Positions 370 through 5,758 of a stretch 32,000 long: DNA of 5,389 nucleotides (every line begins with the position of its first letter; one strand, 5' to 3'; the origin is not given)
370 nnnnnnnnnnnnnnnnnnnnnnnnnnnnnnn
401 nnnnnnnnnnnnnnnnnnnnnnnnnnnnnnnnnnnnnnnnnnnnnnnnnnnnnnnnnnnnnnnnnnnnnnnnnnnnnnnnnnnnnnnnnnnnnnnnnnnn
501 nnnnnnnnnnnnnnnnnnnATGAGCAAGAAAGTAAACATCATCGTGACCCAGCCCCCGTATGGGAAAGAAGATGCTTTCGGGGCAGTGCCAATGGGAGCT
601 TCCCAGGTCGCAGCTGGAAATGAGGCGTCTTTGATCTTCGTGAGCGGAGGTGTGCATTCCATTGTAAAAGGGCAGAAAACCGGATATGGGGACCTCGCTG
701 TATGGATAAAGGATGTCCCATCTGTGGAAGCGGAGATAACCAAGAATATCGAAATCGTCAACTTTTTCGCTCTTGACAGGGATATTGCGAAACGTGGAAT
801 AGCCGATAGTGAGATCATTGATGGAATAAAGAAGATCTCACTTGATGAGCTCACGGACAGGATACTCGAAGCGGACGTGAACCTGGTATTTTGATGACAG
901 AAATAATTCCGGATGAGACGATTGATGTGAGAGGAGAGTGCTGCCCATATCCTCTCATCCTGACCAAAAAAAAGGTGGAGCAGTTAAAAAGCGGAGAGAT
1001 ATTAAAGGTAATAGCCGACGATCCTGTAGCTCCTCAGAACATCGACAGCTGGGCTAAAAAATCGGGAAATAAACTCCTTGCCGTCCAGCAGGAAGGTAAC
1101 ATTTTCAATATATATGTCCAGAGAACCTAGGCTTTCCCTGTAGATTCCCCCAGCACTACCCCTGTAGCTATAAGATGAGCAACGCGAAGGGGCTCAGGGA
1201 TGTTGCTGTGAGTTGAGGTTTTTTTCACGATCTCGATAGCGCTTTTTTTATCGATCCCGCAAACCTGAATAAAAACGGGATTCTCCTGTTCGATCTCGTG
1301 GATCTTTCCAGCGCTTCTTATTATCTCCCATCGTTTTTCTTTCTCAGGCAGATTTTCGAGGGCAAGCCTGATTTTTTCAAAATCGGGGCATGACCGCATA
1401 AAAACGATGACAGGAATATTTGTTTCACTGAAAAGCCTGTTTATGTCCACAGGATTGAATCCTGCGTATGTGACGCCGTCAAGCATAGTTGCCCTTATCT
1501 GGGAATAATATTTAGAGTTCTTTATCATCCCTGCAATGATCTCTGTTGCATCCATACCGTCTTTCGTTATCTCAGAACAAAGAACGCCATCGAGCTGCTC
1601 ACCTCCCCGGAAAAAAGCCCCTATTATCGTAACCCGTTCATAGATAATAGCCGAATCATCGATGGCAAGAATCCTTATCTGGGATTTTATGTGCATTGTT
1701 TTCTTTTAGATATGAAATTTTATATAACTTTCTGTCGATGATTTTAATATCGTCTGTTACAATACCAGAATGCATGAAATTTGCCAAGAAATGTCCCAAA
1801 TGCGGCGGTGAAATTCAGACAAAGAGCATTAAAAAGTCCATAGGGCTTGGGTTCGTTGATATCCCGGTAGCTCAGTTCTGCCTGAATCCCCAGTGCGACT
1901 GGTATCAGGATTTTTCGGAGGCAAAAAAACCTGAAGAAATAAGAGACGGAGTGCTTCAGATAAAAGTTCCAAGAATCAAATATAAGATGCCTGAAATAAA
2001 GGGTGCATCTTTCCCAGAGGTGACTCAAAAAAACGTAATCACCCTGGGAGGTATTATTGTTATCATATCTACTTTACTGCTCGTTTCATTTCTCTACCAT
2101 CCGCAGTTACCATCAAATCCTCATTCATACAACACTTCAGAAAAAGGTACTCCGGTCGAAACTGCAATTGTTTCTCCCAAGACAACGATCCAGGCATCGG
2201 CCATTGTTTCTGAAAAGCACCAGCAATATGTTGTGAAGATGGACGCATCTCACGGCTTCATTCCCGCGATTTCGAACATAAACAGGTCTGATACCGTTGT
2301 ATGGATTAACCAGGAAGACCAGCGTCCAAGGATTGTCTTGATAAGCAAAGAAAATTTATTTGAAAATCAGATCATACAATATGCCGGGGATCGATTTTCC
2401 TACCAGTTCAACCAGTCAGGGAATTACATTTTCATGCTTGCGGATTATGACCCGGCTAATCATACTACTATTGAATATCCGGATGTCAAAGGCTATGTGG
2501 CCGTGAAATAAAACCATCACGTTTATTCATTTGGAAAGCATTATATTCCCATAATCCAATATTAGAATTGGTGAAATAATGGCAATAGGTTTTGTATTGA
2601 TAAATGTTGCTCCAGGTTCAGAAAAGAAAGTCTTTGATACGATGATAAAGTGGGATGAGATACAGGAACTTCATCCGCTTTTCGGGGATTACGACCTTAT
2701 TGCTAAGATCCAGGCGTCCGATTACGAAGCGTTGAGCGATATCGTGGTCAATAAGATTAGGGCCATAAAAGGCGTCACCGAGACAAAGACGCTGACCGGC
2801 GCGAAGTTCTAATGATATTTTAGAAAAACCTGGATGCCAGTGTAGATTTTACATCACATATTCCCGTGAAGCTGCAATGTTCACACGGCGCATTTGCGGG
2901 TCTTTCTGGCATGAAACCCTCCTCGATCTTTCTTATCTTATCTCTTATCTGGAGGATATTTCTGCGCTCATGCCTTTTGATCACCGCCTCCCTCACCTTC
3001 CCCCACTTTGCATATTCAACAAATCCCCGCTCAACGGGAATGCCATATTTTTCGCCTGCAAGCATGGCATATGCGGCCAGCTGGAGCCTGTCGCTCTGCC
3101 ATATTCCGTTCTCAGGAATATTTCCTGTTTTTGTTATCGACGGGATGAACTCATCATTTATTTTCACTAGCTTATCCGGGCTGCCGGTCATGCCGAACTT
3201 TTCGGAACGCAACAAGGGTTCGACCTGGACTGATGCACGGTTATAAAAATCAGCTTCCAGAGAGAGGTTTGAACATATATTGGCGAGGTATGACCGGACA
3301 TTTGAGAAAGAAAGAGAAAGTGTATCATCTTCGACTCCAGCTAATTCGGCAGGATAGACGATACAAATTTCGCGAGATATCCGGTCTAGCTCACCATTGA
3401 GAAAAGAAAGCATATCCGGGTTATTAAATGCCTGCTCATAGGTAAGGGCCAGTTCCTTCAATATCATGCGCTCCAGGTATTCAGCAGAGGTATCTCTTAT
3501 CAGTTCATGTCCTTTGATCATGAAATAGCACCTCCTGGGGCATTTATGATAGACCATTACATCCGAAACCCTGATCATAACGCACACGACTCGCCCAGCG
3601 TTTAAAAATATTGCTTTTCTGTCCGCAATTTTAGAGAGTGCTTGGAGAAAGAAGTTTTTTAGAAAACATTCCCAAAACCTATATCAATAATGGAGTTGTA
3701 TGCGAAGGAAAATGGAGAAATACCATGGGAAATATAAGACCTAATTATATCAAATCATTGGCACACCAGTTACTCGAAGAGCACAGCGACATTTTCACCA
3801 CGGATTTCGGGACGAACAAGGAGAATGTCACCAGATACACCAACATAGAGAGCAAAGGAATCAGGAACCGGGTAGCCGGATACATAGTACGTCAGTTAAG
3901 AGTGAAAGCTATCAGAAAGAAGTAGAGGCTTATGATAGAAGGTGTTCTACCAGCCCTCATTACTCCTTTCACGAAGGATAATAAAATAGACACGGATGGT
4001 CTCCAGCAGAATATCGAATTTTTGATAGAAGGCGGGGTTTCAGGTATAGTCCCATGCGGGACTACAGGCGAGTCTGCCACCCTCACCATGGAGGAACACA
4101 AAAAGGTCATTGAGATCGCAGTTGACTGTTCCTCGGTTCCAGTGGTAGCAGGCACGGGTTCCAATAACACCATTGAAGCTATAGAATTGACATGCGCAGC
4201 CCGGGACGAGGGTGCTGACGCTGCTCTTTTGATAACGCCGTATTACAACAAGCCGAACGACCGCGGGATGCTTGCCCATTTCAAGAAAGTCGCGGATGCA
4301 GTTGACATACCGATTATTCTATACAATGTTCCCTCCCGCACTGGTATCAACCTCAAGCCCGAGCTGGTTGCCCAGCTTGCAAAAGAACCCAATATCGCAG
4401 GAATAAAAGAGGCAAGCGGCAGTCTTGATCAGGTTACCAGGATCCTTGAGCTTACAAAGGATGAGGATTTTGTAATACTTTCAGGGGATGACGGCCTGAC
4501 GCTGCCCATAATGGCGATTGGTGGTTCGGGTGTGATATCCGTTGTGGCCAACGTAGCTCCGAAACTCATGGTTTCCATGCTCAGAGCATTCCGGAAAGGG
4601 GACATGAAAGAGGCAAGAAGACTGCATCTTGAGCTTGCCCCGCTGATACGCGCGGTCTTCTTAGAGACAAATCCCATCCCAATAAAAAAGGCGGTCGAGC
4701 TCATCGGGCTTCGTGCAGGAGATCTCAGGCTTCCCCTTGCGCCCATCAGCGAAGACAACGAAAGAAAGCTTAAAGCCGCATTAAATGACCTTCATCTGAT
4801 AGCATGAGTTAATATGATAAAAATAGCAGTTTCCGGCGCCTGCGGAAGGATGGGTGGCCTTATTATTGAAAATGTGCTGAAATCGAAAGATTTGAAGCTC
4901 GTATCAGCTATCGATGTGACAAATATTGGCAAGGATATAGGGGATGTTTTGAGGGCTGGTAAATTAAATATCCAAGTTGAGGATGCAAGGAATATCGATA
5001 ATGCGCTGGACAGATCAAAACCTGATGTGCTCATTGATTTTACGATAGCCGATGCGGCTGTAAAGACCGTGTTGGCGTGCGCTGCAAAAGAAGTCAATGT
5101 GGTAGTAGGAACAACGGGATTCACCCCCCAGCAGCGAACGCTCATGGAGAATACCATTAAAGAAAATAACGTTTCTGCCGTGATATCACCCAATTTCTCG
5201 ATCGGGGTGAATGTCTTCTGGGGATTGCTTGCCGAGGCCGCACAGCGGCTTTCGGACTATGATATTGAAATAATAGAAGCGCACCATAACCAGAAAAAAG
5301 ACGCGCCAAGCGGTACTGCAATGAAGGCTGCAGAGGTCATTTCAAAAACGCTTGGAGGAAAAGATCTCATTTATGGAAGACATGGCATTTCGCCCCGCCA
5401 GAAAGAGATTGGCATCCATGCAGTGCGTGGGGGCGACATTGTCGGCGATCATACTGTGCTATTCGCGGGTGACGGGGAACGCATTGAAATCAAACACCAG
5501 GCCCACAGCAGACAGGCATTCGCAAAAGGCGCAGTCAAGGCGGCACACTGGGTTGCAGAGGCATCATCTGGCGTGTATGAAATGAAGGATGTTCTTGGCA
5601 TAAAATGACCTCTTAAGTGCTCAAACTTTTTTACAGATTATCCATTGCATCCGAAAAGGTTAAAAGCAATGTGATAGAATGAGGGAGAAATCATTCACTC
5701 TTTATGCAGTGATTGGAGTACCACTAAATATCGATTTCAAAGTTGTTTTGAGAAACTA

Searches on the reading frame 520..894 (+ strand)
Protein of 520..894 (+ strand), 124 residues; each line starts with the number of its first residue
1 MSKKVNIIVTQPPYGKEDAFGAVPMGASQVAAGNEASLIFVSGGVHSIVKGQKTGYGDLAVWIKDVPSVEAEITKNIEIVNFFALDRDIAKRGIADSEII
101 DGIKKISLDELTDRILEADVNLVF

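Call 68: search_protein_families(library=pfam, proteins=[window:520-894:+], max_evalue=0.01)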
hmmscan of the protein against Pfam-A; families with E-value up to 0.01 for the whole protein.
window:520-894:+ (124 aa): 2 families
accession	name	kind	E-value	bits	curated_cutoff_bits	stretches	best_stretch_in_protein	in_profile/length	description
PF02635.20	DsrE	-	1.3e-06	29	22.7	1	3-124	1-116/116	DsrE/DsrF-like family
PF04077.17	DsrH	-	0.0001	22.9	24.4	1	68-118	37-85/88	DsrH like protein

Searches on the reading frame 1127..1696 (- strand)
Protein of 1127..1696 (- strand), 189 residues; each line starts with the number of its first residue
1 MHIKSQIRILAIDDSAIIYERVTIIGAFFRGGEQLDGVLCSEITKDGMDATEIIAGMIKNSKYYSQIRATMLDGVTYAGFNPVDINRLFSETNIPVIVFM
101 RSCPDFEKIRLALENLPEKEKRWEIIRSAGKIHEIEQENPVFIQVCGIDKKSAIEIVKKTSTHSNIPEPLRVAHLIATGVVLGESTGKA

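Call 68: search_protein_families(library=pfam, proteins=[window:1127-1696:-], max_evalue=0.01)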
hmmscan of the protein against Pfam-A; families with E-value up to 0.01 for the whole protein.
window:1127-1696:- (189 aa): 2 families
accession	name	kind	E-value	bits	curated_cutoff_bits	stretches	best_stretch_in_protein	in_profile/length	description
PF01949.23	Endo_dU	-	9.2e-60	201.6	32.7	1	6-180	2-181/182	Endonuclease dU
PF04493.20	Endonuclease_5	-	0.00066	19.8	23.4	1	134-174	155-197/198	Endonuclease V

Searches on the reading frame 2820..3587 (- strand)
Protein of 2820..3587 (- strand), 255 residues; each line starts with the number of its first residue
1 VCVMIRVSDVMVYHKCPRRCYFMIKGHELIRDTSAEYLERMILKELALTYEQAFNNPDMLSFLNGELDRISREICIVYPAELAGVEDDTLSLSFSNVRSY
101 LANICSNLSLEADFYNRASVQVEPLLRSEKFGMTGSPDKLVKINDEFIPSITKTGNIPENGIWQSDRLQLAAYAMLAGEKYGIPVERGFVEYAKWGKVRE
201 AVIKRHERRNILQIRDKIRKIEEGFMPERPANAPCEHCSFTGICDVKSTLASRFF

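Call 68: search_protein_families(library=pfam, proteins=[window:2820-3587:-], max_evalue=0.01)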
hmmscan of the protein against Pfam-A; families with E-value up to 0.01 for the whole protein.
window:2820-3587:- (255 aa): 3 families
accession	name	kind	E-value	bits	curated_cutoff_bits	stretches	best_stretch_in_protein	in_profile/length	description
PF01930.23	Cas_Cas4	-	5.4e-12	46.5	22.7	1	138-244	57-158/160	Domain of unknown function DUF83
PF12705.13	PDDEXK_1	-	3.2e-08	34.3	22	1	120-245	113-247/247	PD-(D/E)XK nuclease superfamily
PF06023.18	Csa1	-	0.0019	18.1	27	1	145-245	185-290/292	CRISPR-associated exonuclease Csa1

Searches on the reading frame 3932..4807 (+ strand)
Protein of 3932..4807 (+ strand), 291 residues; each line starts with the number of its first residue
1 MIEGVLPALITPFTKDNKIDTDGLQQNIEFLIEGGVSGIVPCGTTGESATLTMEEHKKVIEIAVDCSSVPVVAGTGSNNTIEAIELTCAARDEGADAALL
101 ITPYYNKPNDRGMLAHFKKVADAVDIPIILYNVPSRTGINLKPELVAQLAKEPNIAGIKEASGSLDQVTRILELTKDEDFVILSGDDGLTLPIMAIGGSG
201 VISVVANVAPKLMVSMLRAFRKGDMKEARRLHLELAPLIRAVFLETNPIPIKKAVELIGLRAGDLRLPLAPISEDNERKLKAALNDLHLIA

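Call 68: search_protein_families(library=pfam, proteins=[window:3932-4807:+], max_evalue=0.01)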
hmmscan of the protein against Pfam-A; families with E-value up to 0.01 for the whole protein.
window:3932-4807:+ (291 aa): 1 family
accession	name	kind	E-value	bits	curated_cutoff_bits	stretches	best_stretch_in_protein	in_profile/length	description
PF00701.28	DHDPS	-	1.1e-98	330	22.1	1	2-285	2-287/289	Dihydrodipicolinate synthetase family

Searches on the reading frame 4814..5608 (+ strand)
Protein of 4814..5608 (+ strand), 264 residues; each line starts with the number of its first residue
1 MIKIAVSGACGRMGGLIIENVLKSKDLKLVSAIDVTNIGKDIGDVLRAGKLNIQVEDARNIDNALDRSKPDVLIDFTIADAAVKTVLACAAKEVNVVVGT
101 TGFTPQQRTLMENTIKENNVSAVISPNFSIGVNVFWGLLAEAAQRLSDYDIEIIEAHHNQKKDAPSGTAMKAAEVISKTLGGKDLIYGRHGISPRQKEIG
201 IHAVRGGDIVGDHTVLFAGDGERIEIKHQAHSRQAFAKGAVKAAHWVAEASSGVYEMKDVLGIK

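Call 68: search_protein_families(library=pfam, proteins=[window:4814-5608:+], max_evalue=0.01)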
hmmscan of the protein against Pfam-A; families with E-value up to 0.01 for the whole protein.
window:4814-5608:+ (264 aa): 3 families
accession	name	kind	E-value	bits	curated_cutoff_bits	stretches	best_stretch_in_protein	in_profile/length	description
PF05173.19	DapB_C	-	7.5e-49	165.3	27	1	131-261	1-121/121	Dihydrodipicolinate reductase, C-terminus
PF01113.26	DapB_N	-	1.5e-30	106.2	25.6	1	2-128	1-124/124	Dihydrodipicolinate reductase, N-terminus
PF01073.25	3Beta_HSD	-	0.0029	17.1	22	0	6-120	2-93/280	3-beta hydroxysteroid dehydrogenase/isomerase family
